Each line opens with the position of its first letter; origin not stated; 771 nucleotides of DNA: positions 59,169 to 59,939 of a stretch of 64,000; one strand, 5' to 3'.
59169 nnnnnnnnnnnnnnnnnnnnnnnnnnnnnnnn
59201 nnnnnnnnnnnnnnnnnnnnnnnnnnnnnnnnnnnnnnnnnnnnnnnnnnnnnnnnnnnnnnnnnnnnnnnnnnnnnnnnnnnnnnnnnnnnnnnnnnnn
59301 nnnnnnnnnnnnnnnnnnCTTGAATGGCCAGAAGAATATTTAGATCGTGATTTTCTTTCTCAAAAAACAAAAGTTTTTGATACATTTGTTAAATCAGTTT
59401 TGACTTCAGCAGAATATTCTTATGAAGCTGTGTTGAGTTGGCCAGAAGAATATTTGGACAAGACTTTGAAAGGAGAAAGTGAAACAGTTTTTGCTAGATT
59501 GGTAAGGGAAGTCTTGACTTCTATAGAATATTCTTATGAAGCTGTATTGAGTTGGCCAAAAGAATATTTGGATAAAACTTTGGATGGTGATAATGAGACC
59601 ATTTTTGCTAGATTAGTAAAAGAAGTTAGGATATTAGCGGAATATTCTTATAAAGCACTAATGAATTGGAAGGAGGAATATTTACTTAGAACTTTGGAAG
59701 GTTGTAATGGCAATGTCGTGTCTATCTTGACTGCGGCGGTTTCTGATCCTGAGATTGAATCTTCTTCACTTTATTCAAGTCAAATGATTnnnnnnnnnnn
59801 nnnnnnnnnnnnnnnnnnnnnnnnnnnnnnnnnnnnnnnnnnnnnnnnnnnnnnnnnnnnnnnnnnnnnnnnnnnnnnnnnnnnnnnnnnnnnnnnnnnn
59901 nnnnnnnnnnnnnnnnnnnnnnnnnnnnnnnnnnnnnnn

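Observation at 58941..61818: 864-aa cytoplasmic protein made of a novel about 38-aa helical repeat with recently expanded near-identical units, followed by a DUF4342 gene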

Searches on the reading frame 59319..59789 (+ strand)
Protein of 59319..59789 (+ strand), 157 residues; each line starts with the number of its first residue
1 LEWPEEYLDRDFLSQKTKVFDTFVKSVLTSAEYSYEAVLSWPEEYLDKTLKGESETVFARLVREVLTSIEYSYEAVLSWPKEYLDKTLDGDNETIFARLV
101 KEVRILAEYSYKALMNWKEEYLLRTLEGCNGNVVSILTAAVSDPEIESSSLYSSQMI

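Call 71: predict_structure(alignment_id=A5)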
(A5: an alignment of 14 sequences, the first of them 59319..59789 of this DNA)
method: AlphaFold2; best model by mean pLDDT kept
length: 157 residues; sequences in the alignment: 14
mean_pLDDT: 86.0   pTM: 0.81
mean pLDDT of the five models: 86.0, 85.0, 85.0, 84.9, 84.2
residues with pLDDT >= 90: 100; 70-90: 35; 50-70: 10; < 50: 12
segments of 3 or more residues with pLDDT < 50: 146-157
pLDDT, mean of each block of 10 residues (from residue 1): 71 76 93 96 92 92 97 97 93 94 93 95 84 91 57 42
secondary structure, 60 per line:
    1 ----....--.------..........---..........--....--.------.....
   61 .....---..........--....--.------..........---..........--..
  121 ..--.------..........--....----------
elements in order: H5-8 H19-27 H31-40 H43-46 H57-65 H69-78 H81-84 H95-103 H107-116 H119-122 H133-141 H144-147

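Call 75: fold_search(model_id=the predicted structure, library=pdb)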
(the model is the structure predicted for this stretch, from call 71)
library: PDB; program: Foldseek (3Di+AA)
matches with E <= 10: 278; with E <= 0.001: 0
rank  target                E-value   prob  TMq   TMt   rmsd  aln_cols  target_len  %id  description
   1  2ou6                  3.6e-01  0.13  0.23  0.20  17.2       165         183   13  Crystal structure of a putative metalloenzyme of the duf664 family (dr_1065) from deinococcus radiodurans at 1.80 A reso (released 2007-02-20)
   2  4rv1_A                4.3e-01  0.28  0.32  0.15   9.7       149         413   15  Crystal Structure of Engineered Protein. Northeast Structural Genomics Consortium (NESG) Target OR497. (released 2014-12-10)
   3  3dka_B                6.1e-01  0.12  0.22  0.23  12.4       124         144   15  Crystal structure of a dinb-like protein (yjoa, bsu12410) from bacillus subtilis at 2.30 A resolution (released 2008-08-19)
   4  5wk0                  6.1e-01  0.08  0.18  0.18  15.0       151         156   20  Crystal structure of the bacillithiol transferase BstA from Staphylococcus aureus. (released 2018-02-21)
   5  2b7m_C                6.9e-01  0.09  0.24  0.10  16.5       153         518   16  Crystal Structure of the S. cerevisiae Exocyst Component Exo70p (released 2005-11-15)
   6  5mfi_B                7.3e-01  0.21  0.32  0.25   7.3       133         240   17  Designed armadillo repeat protein YIII(Dq.V2)4CqI in complex with peptide (KR)4 (released 2017-09-13)
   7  3gor_D                8.2e-01  0.11  0.22  0.23  12.7       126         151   13  Crystal structure of putative metal-dependent hydrolase APC36150 (released 2009-05-19)
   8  4d4e_A                8.7e-01  0.18  0.33  0.25   9.1       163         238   16  Crystal structure of computationally designed armadillo repeat proteins for modular peptide recognition. (released 2016-01-13)
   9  8e9b_G                9.2e-01  0.07  0.20  0.20  14.8       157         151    9  Cryo-EM structure of S. pombe Arp2/3 complex in the branch junction (released 2023-02-01)
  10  3sla_C                9.8e-01  0.12  0.25  0.26  10.0       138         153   10  X-ray structure of first four repeats of human beta-catenin (released 2012-02-29)
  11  6zv1_MODEL_1_A        9.8e-01  0.11  0.28  0.29  12.1       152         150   11  TFIIS N-terminal domain (TND) from human IWS1 (released 2021-12-01)
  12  3gor_C                9.8e-01  0.10  0.22  0.22  16.4       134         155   13  Crystal structure of putative metal-dependent hydrolase APC36150 (released 2009-05-19)
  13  4rv1_B                1.0e+00  0.14  0.28  0.16   9.1       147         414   15  Crystal Structure of Engineered Protein. Northeast Structural Genomics Consortium (NESG) Target OR497. (released 2014-12-10)
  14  3oak_A                1.0e+00  0.12  0.30  0.30  12.1       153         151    8  Crystal structure of a Spn1 (Iws1)-Spt6 complex (released 2010-11-24)
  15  5mfi_A                1.1e+00  0.12  0.28  0.21   9.4       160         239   18  Designed armadillo repeat protein YIII(Dq.V2)4CqI in complex with peptide (KR)4 (released 2017-09-13)
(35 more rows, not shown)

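Call 81: fold_search(model_id=the predicted structure, library=viral)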
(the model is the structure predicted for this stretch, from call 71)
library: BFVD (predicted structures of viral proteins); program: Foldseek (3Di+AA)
matches with E <= 10: 223; with E <= 0.001: 0
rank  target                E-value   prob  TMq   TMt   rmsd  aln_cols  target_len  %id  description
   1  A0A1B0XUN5            3.4e-01  0.16  0.23  0.12  12.4       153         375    9  (no name in the UniProt tables at hand)
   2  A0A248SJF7            3.6e-01  0.09  0.19  0.11  11.1       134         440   16  (no name in the UniProt tables at hand)
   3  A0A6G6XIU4            4.3e-01  0.12  0.24  0.29  13.6       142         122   12  (no name in the UniProt tables at hand)
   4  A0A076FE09            5.1e-01  0.05  0.15  0.10  15.3       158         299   11  Uncharacterized protein [Penaeus monodon nudivirus]
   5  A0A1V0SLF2            6.1e-01  0.16  0.29  0.19   9.0       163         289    7  Ankyrin repeat protein [Klosneuvirus KNV1]
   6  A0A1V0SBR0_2          9.1e-01  0.25  0.36  0.09   9.7       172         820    9  Ankyrin and ring finger domain protein [Catovirus CTV1]
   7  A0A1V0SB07            9.7e-01  0.03  0.13  0.15  13.6       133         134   10  Uncharacterized protein [Catovirus CTV1]
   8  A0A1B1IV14            1.0e+00  0.04  0.16  0.04  17.3       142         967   15  (no name in the UniProt tables at hand)
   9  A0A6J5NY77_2          1.2e+00  0.03  0.17  0.04  18.4       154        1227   13  Uncharacterized protein [uncultured Caudovirales phage]
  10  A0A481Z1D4            1.3e+00  0.02  0.12  0.12  17.4       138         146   12  Uncharacterized protein [Mimivirus LCMiAC01]
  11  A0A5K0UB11            1.4e+00  0.20  0.39  0.24  10.6       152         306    8  Uncharacterized protein [Yasminevirus sp. GU-2018]
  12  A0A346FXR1            1.4e+00  0.06  0.22  0.14  12.8       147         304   10  (no name in the UniProt tables at hand)
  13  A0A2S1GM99            1.4e+00  0.04  0.17  0.17  17.3       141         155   11  Uncharacterized protein [Erwinia phage Cronus]
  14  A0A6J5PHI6            1.5e+00  0.09  0.27  0.19  13.6       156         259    7  Uncharacterized protein [uncultured Caudovirales phage]
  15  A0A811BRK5            1.5e+00  0.07  0.24  0.14  12.9       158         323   13  Uncharacterized protein [Pandoravirus japonicus]
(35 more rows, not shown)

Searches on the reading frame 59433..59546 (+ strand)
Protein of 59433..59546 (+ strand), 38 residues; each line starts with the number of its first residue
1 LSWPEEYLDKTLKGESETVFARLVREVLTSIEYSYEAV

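Call 58: search_solved_structures(query=A3, max_evalue=10)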
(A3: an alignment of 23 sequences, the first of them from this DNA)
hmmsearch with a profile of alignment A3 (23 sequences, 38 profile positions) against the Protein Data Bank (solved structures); distinct sequences matched with E-value up to 10: 6.
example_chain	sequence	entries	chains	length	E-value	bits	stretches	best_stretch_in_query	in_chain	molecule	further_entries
2dbo_A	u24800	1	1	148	0.086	16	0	13-29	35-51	D-tyrosyl-tRNA(Tyr) deacylase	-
1zgr_A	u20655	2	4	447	0.21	14.8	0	2-16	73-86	Mannose/glucose-specific lectin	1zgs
7xq5_B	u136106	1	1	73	0.8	12.9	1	16-34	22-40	Protein INO2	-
5u8e_A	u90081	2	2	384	1.7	11.9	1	13-30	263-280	arginine kinase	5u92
4mq0_A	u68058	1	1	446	2.6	11.3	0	3-16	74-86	Parkia biglobosa lectin (PBL)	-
8oyx_A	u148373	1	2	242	5.4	10.3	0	16-35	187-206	De novo designed soluble GPCR-like protein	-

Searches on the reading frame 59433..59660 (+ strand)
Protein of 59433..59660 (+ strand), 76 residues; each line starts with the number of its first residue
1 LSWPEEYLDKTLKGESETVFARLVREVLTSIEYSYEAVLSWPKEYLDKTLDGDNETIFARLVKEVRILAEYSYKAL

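Call 61: find_homologous_proteins(query=A4, max_evalue=0.1)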
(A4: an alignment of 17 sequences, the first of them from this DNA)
Query A4 (17 sequences): 1153 candidates shared short words with the query, none scored E <= 0.1.
